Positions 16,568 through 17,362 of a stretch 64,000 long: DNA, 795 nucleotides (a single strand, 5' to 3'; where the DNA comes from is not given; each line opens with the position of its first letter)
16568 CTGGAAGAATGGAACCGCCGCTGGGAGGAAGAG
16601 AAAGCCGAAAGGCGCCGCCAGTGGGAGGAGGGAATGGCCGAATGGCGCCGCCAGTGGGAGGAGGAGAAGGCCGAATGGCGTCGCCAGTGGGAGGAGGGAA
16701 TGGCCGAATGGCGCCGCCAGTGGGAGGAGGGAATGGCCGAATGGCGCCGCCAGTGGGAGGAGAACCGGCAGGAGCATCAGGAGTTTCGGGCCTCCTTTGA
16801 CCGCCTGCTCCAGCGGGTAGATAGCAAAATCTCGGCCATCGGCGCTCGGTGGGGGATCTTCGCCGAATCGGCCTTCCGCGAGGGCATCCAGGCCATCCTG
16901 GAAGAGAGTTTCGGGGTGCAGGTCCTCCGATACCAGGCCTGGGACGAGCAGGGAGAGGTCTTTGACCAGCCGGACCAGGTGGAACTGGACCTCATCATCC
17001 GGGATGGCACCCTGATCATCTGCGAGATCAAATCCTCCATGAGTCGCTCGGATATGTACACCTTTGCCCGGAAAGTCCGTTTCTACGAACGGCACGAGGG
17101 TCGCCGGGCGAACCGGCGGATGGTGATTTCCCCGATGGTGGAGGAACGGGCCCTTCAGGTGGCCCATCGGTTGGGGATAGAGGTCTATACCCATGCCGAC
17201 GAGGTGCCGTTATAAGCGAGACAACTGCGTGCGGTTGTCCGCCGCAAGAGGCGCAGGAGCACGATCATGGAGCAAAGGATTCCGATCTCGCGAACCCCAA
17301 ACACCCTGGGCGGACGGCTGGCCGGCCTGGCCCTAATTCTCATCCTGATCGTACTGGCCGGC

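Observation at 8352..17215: Paralogous coiled-coil plus Hjc-like nuclease-fold proteins with divergent in-frame tandem repeats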

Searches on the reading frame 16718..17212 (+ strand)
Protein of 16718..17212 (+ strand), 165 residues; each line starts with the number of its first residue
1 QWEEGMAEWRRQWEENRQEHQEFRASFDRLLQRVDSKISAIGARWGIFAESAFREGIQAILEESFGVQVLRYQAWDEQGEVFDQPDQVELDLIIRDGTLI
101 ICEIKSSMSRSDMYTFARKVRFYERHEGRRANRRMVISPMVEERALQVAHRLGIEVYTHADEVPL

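Call 27: search_solved_structures(query=A2, max_evalue=10, show_alignments=2)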
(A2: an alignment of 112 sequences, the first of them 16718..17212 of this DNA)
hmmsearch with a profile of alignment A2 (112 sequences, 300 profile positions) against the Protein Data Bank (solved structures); distinct sequences matched with E-value up to 10: 64 (the best 60 are shown).
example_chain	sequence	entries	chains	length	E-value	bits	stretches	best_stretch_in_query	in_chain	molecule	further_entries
9y5f_B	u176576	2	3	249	0.0081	18.8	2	51-155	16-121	sc-t-SNARE-5.s.8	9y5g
8w6e_A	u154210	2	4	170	0.01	18.5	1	11-158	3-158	HBC599 in complex with wFAP1.1 | wFAP1.1 structure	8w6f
5y70_A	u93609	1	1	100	0.049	16.2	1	55-132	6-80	Kinetoplastid membrane protein 11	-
7f0k_A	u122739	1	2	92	0.066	15.8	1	55-131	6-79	Kinetoplastid membrane protein KMP-11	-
7bqq_A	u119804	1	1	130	0.12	14.9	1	9-101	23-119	Gogy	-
2lem_A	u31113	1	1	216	0.16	14.5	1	55-165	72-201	Apolipoprotein A-I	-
2n5e_A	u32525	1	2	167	0.21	14.1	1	54-119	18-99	Apolipoprotein A-I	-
3r2p_A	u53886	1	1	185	0.24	13.9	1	47-156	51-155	Apolipoprotein A-I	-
1deq_A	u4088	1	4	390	0.28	13.7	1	29-120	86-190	FIBRINOGEN (ALPHA CHAIN)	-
6h9l_A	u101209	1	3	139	0.29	13.6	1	10-109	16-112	Uncharacterized protein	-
3mlg_A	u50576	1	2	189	0.33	13.5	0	39-77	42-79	2X chimera of Helicobacter pylori protein HP0242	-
3ku3_B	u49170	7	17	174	0.34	13.4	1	43-111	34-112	Hemagglutinin HA2 chain | Hemagglutinin HA2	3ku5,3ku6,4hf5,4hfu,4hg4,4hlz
3vem_A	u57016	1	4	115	0.35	13.4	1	58-123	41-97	Helicase protein MOM1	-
2vrz_A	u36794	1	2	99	0.41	13.2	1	50-118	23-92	VIRULENCE FACTOR ESXA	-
2vs0_A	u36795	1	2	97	0.41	13.2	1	51-118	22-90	VIRULENCE FACTOR ESXA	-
4ic1_A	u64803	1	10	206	0.55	12.7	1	179-243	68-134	Uncharacterized protein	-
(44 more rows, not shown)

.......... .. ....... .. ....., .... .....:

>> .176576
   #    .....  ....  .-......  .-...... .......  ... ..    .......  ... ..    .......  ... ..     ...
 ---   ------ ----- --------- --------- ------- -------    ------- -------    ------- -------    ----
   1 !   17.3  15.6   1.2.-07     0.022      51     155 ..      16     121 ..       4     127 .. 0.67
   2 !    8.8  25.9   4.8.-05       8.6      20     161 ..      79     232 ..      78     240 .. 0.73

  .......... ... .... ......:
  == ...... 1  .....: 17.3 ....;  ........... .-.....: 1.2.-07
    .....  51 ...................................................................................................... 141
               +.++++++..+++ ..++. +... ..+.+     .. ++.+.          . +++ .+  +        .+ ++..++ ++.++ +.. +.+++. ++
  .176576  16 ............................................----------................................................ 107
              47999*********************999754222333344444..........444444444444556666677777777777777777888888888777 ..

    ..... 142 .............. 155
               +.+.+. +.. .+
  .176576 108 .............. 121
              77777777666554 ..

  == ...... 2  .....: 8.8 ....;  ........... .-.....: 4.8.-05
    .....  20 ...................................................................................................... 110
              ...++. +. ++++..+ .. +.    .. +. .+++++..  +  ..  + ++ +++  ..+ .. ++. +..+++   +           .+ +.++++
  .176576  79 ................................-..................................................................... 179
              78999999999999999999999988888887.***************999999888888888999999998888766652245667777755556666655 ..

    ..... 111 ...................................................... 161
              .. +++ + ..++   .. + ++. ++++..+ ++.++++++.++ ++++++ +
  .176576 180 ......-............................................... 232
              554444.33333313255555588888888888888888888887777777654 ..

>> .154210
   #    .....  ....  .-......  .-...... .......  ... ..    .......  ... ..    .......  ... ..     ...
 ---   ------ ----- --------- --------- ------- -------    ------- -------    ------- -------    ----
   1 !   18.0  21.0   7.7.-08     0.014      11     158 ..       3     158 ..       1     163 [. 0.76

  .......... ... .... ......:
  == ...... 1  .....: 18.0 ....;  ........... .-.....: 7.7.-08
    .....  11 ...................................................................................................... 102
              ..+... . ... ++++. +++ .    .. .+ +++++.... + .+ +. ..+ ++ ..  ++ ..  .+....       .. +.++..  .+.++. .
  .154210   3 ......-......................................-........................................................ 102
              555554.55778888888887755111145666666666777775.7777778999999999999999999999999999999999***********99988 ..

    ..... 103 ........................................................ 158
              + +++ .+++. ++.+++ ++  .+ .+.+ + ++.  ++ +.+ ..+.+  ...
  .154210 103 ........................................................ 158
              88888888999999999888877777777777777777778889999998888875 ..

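Call 30: predict_structure(alignment_id=A2)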
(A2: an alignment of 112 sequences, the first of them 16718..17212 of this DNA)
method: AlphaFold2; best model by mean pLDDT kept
length: 165 residues; sequences in the alignment: 112
mean_pLDDT: 83.8   pTM: 0.68
mean pLDDT of the five models: 83.8, 81.8, 80.6, 79.5, 79.3
residues with pLDDT >= 90: 103; 70-90: 21; 50-70: 26; < 50: 15
segments of 3 or more residues with pLDDT < 50: 34-42, 161-164
pLDDT, mean of each block of 10 residues (from residue 1): 68 71 63 47 61 92 95 97 98 96 95 98 97 96 95 87 48
secondary structure, 60 per line:
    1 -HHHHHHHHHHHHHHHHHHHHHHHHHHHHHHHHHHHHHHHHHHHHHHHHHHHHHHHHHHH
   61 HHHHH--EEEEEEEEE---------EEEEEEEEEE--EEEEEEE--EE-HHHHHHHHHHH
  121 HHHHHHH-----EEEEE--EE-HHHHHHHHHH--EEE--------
elements in order: H2-65 E68-76 E86-95 E98-104 H110-127 E133-137 H143-152 E155-157

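Call 33: fold_search(model_id=the predicted structure, library=pdb)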
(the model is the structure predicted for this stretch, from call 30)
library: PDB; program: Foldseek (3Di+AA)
matches with E <= 10: 1268; with E <= 0.001: 1
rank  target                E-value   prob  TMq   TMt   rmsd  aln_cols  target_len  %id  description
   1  5gkj_B                1.6e-04  1.00  0.46  0.35   4.8       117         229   14  Structure of EndoMS in apo form (released 2016-11-02)
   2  2vld_A                1.0e-03  1.00  0.43  0.33   5.2       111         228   15  crystal structure of a repair endonuclease from Pyrococcus abyssi (released 2009-05-19)
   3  2vld_B                1.5e-03  1.00  0.44  0.34   5.1       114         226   15  crystal structure of a repair endonuclease from Pyrococcus abyssi (released 2009-05-19)
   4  4d1w                  1.5e-03  0.99  0.31  0.24   5.9        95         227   13  A H224Y mutant for VIM-7 from Pseudomonas aeruginosa (released 2014-06-25)
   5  6v72                  2.1e-03  0.98  0.29  0.23   6.9        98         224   14  Crystal Structure of Metallo Beta Lactamase from Erythrobacter litoralis (released 2019-12-25)
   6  2y8a                  2.4e-03  0.99  0.31  0.24   6.0        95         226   13  VIM-7 with Oxidised. Structural and computational investigations of VIM-7: Insights into the substrate specificity of VI (released 2011-06-15)
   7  2y87                  2.4e-03  0.99  0.31  0.24   6.1        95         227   13  Native VIM-7. Structural and computational investigations of VIM-7: Insights into the substrate specificity of VIM metal (released 2011-06-15)
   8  4d1t                  2.8e-03  0.97  0.28  0.22   6.4        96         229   14  High resolution structure of native tVIM-7 from Pseudomonas aeruginosa (released 2014-06-25)
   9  5gkj_A                4.1e-03  1.00  0.35  0.28   2.5        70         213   17  Structure of EndoMS in apo form (released 2016-11-02)
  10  6v3u_A                4.1e-03  0.98  0.30  0.24   6.6        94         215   10  Crystal Structure of the NDM_FIM-1 like Metallo-beta-Lactamase from Erythrobacter litoralis in the Mono-Zinc Form (released 2020-01-15)
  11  4gyu                  4.4e-03  0.98  0.30  0.22   6.8        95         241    8  Crystal Structure of New Delhi Metallo-beta-Lactamase-1 A121F mutant from Klebsiella pneumoniae (released 2012-09-26)
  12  4d1u                  4.7e-03  0.99  0.31  0.24   6.0        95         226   13  A D120A mutant of VIM-7 from Pseudomonas aeruginosa (released 2014-06-25)
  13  6op7                  4.7e-03  0.99  0.31  0.24   5.6        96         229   12  Structure of oxidized VIM-20 (released 2019-10-23)
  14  4d1v                  4.7e-03  0.98  0.31  0.24   6.0        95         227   13  A F218Y mutant of VIM-7 from Pseudomonas aeruginosa (released 2014-06-25)
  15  9cv3                  4.7e-03  0.98  0.31  0.24   5.8        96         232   12  Crystal structure of the metallo-beta-lactamase VIM-20 with L-captopril (released 2025-07-09)
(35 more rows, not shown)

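Call 35: find_related_loci(query=A2, collection=genome_contigs, flank=6000)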
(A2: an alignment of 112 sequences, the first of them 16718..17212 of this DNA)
Query A2 (165 aa) in genome_contigs; peptide patterns used: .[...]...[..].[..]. (x = any residue, [..] = any of these).
571 stretches matched a pattern; 528 encode a relative of the query (tblastn E <= 1e-3); the best 80 are kept; 80 distinct loci.
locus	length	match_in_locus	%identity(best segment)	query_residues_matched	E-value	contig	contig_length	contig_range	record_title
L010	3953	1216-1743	75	1-165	3e-83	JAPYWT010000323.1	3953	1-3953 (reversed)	MAG: Thermoflexus sp. isolate RSWP15 scaffold_4813_c1, whole genome shotgun sequence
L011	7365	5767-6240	74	1-165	2e-76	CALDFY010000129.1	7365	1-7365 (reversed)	MAG: uncultured Anaerolineae bacterium isolate S1_Bin_Bin_9_sub_1 genome assembly, contig: c_000001540172, whole genome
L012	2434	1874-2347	72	1-165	4e-77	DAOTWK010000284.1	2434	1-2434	MAG TPA_asm: Anaerolineae bacterium isolate H12_134 k73_713847, whole genome shotgun sequence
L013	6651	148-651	70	2-165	1e-73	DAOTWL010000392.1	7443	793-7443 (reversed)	MAG TPA_asm: Anaerolineae bacterium isolate H13_138 k109_630062, whole genome shotgun sequence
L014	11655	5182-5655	65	7-164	7e-65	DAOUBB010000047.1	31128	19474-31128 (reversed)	MAG TPA_asm: Anaerolineae bacterium isolate H68_701 k101_283718, whole genome shotgun sequence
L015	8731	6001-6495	58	2-163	5e-61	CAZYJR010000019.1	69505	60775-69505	MAG TPA_asm: uncultured Desulfobacterales bacterium isolate SRP141376_co2_358 genome assembly, contig: NODE_1002_length_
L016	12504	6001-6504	57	1-165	1e-58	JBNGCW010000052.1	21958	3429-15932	MAG: Anaerolineae bacterium isolate E05-010 bin29.fa-52, whole genome shotgun sequence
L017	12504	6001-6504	54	2-162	1e-58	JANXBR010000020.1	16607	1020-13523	MAG: Thermodesulfovibrio sp. isolate SKYB4 NODE_20_length_16607_cov_4.092740, whole genome shotgun sequence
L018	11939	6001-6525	54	1-165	5e-58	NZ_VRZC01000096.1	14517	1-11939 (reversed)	MAG: Geminocystis sp. GBBB08 NODE_96_length_14517_cov_2.021194, whole genome shotgun sequence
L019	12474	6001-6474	57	8-161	7e-58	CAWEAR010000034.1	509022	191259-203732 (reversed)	MAG: uncultured delta proteobacterium isolate MFD01299.bin.2.104 genome assembly, contig: contig_36583, whole genome sho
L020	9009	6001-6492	54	3-163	1e-57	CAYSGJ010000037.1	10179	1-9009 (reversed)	MAG TPA_asm: uncultured Desulfobacterales bacterium isolate SRP067234_co1_278 genome assembly, contig: k99_649227, whole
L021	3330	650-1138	58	1-163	2e-57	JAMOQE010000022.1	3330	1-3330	MAG: Thermodesulfatator sp. isolate 4559-240_metabat2_scaf2bin.056 4559-240_scaffold_17390_c1, whole genome shotgun sequ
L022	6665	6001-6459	58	11-163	2e-57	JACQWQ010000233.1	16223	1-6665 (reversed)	MAG: Chloroflexi bacterium isolate NC_groundwater_1493_Pr4_B-0.1um_56_6 SR1-18-B1_scaffold_478811, whole genome shotgun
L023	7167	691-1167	56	1-163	2e-57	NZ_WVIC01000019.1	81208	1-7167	Petrachloros mirabilis ULC683 NODE_271_length_81208_cov_118.714367, whole genome shotgun sequence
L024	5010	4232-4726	57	1-165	1e-57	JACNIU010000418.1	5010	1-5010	MAG: Desulfobacterales bacterium isolate NIOZ-UU19 NIOZ-UU_NODE_21756_length_5010_cov_6.62523, whole genome shotgun sequ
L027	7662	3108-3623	54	1-165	3e-57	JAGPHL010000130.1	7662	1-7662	MAG: Anaerolineae bacterium isolate Gw_SlDig_bin_283 Gw_SlDig_20122_length_7662_cov_72.434771, whole genome shotgun sequ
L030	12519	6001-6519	54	1-163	1e-56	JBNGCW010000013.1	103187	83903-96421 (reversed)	MAG: Anaerolineae bacterium isolate E05-010 bin29.fa-13, whole genome shotgun sequence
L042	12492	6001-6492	57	13-165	9e-56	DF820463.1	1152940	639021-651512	Bacterium UASB270 DNA, scaffold: UASB270_scaffold_1, whole genome shotgun sequence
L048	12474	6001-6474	53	8-165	3e-55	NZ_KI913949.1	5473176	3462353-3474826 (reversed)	Leptolyngbya sp. PCC 6406 LEP6406DRAFT_scaffold1.1, whole genome shotgun sequence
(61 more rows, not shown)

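Call 36: find_related_loci(query=A2, collection=viral_contigs, flank=6000)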
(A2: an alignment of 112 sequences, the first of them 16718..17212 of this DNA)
Query A2 (165 aa) in viral_contigs; peptide patterns used: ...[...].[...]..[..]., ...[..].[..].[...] (x = any residue, [..] = any of these).
36 stretches matched a pattern, but none encodes a relative of the query by tblastn (E <= 1e-3).

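Call 39: search_protein_families(library=pfam, proteins=[L023:1338-2036:-, L042:6603-7241:+, L024:2585-3793:+, L030:4760-5617:+, L048:6555-8369:+, L016:4520-5572:+, L016:6517-7842:+, L042:3455-4321:+, L042:4595-5530:+, L027:4967-6490:+], max_evalue=0.0001)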
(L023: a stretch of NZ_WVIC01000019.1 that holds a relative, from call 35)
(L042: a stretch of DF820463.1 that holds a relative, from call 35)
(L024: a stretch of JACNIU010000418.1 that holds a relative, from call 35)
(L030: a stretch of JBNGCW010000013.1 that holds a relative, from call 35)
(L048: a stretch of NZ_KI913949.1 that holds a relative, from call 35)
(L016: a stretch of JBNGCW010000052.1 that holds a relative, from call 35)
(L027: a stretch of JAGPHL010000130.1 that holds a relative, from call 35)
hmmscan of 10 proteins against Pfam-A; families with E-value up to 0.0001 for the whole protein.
L023:1338-2036:- (232 aa): 1 family
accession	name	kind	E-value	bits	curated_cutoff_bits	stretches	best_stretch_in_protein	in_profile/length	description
PF05685.18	Uma2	-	9.6e-27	94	27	1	47-224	1-171/172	Putative restriction endonuclease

L042:6603-7241:+ (212 aa): 1 family
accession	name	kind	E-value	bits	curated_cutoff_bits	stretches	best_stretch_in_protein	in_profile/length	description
PF05685.18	Uma2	-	1.8e-34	119.2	27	1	18-191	3-171/172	Putative restriction endonuclease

L024:2585-3793:+ (402 aa): 3 families
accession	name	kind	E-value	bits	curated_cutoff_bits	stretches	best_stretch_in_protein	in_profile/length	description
PF14524.12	Wzt_C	-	1.6e-32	112.9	30.4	1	255-391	3-141/143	Wzt C-terminal domain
PF00005.33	ABC_tran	-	3.1e-21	76.9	25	1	37-169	1-136/137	ABC transporter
PF13555.12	AAA_29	-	6.7e-05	23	27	0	41-75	16-50/61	P-loop containing region of AAA domain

L030:4760-5617:+ (285 aa): 4 families
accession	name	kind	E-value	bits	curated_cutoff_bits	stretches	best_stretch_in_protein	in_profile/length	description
PF00005.33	ABC_tran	-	2.3e-35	122.6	25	1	36-182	1-136/137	ABC transporter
PF02463.25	SMC_N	-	6.7e-06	26.1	40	0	46-225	24-209/220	RecF/RecN/SMC N terminal domain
PF13191.12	AAA_16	-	1.1e-05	26.4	32.6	1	27-199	3-158/167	AAA ATPase domain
PF13304.12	AAA_21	-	4.3e-05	24.2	27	0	155-217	238-302/304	AAA domain, putative AbiEii toxin, Type IV TA system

L048:6555-8369:+ (604 aa): 3 families
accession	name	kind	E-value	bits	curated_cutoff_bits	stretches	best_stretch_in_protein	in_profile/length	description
PF00005.33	ABC_tran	-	2.5e-27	96.6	25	1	383-534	1-137/137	ABC transporter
PF00664.28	ABC_membrane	-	3e-11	44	28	1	88-292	45-251/274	ABC transporter transmembrane region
PF02463.25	SMC_N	-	4.5e-08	33.2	40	1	505-578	136-213/220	RecF/RecN/SMC N terminal domain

L016:4520-5572:+ (350 aa): 3 families
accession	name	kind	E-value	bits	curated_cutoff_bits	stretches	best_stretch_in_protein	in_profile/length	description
PF01408.29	GFO_IDH_MocA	-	4.3e-31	108.5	24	1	13-131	1-120/120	Oxidoreductase family, NAD-binding Rossmann fold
PF22725.1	GFO_IDH_MocA_C3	-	2.8e-21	76.2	27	1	139-250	1-124/124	GFO/IDH/MocA C-terminal domain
PF02894.22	GFO_IDH_MocA_C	-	5.7e-17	62.7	22.9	1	143-342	1-218/218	Oxidoreductase family, C-terminal alpha/beta domain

L016:6517-7842:+ (441 aa): 5 families
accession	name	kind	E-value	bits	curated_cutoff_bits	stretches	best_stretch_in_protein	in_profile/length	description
PF03721.20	UDPG_MGDP_dh_N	-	3e-46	157.8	27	1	18-199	3-183/187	UDP-glucose/GDP-mannose dehydrogenase family, NAD binding domain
PF00984.24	UDPG_MGDP_dh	-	1.2e-30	105.8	25.4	1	218-307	2-93/94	UDP-glucose/GDP-mannose dehydrogenase family, central domain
PF03720.21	UDPG_MGDP_dh_C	-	3.1e-22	79.3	30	1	334-423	1-101/103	UDP-glucose/GDP-mannose dehydrogenase family, UDP binding domain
PF02737.24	3HCDH_N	-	5.5e-07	30.1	22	1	18-97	2-83/180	3-hydroxyacyl-CoA dehydrogenase, NAD binding domain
PF03446.21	NAD_binding_2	-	4.2e-06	27.3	21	1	18-150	2-107/161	NAD binding domain of 6-phosphogluconate dehydrogenase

L042:3455-4321:+ (288 aa): 1 family
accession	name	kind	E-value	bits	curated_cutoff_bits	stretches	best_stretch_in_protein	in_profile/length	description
PF01061.29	ABC2_membrane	-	1.5e-17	64.3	26.9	1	43-248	3-210/211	ABC-2 type transporter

L042:4595-5530:+ (311 aa): 2 families
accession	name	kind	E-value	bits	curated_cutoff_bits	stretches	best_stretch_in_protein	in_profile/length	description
PF01370.27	Epimerase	-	6.5e-62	209.5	20.9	1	7-238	1-240/240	NAD dependent epimerase/dehydratase family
PF16363.11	GDP_Man_Dehyd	-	4.5e-16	59.7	27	1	41-297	60-329/332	GDP-mannose 4,6 dehydratase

L027:4967-6490:+ (507 aa): 1 family
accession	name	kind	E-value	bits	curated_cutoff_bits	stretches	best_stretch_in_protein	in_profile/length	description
PF13440.11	Polysacc_synt_3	-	2.6e-27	96.3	23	1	46-347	1-291/293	Polysaccharide biosynthesis protein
